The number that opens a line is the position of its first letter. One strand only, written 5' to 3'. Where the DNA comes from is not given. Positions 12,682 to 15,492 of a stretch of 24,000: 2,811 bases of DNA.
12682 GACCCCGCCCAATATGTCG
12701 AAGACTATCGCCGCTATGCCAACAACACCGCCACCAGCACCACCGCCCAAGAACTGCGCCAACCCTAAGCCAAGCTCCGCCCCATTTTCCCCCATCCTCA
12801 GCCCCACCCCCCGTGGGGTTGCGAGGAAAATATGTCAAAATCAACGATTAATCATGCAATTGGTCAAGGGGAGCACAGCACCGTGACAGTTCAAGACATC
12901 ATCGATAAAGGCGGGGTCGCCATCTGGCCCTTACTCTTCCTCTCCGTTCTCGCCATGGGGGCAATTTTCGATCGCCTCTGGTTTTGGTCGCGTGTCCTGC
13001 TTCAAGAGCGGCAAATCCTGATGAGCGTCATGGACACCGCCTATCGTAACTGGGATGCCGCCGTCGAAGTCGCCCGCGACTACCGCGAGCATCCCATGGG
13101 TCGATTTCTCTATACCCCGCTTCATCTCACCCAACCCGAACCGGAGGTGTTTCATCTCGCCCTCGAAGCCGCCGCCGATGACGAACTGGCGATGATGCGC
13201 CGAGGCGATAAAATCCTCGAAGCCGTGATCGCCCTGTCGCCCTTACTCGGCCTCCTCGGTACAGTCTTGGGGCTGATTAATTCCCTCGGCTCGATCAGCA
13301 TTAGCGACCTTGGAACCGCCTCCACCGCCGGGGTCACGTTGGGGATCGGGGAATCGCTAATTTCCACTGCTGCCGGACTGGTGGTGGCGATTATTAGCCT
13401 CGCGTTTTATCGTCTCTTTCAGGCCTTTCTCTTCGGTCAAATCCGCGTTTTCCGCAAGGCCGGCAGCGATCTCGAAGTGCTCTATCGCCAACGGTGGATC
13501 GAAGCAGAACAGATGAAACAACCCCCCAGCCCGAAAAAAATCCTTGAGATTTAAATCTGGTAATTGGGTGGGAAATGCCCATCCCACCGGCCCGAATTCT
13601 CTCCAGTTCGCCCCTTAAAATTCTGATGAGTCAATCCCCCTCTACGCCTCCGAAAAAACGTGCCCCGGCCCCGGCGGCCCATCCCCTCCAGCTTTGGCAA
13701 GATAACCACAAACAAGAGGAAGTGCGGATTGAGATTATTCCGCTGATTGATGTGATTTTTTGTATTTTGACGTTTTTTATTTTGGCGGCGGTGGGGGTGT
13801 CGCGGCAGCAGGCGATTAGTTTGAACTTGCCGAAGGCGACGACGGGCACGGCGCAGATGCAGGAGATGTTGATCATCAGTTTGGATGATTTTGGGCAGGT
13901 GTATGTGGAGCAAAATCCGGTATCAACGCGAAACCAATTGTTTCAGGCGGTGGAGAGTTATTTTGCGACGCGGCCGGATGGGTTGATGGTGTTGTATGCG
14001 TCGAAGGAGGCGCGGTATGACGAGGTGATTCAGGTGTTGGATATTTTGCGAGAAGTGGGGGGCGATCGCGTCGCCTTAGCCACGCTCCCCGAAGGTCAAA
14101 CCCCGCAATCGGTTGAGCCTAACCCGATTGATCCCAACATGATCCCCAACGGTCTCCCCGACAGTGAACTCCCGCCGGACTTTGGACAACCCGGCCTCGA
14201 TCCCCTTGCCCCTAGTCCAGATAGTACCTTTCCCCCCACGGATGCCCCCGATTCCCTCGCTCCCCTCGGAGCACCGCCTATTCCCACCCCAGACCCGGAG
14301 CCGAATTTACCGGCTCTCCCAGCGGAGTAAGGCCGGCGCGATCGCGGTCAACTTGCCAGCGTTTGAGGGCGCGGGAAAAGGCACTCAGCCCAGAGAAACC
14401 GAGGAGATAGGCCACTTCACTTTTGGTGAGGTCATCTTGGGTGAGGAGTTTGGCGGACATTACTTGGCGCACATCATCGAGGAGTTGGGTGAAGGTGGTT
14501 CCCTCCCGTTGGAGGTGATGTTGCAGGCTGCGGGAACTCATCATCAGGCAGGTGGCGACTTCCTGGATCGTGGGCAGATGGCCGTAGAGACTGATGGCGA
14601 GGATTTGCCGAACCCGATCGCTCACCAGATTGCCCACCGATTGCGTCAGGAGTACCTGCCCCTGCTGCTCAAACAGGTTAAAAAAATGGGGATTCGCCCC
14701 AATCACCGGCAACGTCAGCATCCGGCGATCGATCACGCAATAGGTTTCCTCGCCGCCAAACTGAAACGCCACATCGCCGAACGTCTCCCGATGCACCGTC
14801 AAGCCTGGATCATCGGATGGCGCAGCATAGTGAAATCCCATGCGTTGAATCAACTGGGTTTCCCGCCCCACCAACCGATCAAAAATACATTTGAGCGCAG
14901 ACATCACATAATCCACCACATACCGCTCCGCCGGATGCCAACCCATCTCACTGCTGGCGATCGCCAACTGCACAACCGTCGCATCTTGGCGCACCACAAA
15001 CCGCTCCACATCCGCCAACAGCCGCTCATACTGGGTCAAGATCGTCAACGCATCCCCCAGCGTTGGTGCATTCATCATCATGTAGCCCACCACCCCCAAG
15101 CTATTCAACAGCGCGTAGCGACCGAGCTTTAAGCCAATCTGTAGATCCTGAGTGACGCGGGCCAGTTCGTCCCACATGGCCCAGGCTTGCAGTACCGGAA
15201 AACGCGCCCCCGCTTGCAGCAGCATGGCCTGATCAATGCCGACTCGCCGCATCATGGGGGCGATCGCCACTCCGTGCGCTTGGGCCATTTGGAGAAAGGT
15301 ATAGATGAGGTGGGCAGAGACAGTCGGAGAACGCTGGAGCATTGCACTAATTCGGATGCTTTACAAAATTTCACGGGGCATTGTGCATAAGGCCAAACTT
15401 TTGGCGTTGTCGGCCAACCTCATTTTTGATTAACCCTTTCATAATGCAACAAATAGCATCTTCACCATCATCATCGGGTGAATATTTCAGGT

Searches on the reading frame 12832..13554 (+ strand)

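Call 79: search_protein_families(library=pfam, proteins=[window:12832-13554:+], max_evalue=0.001)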
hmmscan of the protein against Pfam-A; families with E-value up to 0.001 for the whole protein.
window:12832-13554:+ (240 aa): 1 family
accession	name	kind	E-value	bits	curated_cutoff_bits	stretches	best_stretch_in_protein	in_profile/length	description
PF01618.21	MotA_ExbB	-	1.4e-30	106.1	22.9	1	86-204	3-122/127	MotA/TolQ/ExbB proton channel family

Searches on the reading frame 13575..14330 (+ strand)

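Call 79: search_protein_families(library=pfam, proteins=[window:13575-14330:+], max_evalue=0.001)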
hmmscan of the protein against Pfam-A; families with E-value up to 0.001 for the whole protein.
window:13575-14330:+ (251 aa): 1 family
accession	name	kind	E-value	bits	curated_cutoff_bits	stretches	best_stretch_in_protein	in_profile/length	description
PF02472.21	ExbD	-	1.2e-27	97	25.4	1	45-172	1-127/128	Biopolymer transport protein ExbD/TolR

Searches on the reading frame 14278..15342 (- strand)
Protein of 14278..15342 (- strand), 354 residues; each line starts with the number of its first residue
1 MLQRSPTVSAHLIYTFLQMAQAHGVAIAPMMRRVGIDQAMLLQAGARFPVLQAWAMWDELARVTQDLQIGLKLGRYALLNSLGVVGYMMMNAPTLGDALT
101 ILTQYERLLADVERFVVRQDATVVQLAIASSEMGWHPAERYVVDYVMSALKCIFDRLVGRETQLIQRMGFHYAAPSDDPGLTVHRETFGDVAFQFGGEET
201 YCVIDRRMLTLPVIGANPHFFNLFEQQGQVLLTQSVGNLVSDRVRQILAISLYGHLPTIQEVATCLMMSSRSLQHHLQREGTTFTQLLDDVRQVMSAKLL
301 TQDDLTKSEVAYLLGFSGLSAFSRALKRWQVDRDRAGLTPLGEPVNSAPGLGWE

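Call 79: search_protein_families(library=pfam, proteins=[window:14278-15342:-], max_evalue=0.001)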
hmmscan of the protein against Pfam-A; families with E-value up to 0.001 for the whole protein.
window:14278-15342:- (354 aa): 2 families
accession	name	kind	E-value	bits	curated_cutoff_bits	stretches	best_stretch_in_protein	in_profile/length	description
PF12625.12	Arabinose_bd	-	8.5e-30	104.7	27.6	1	24-213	1-185/185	Arabinose-binding domain of AraC transcription regulator, N-term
PF12833.13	HTH_18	-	2.6e-12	47.3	33.6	1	263-329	2-69/80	Helix-turn-helix domain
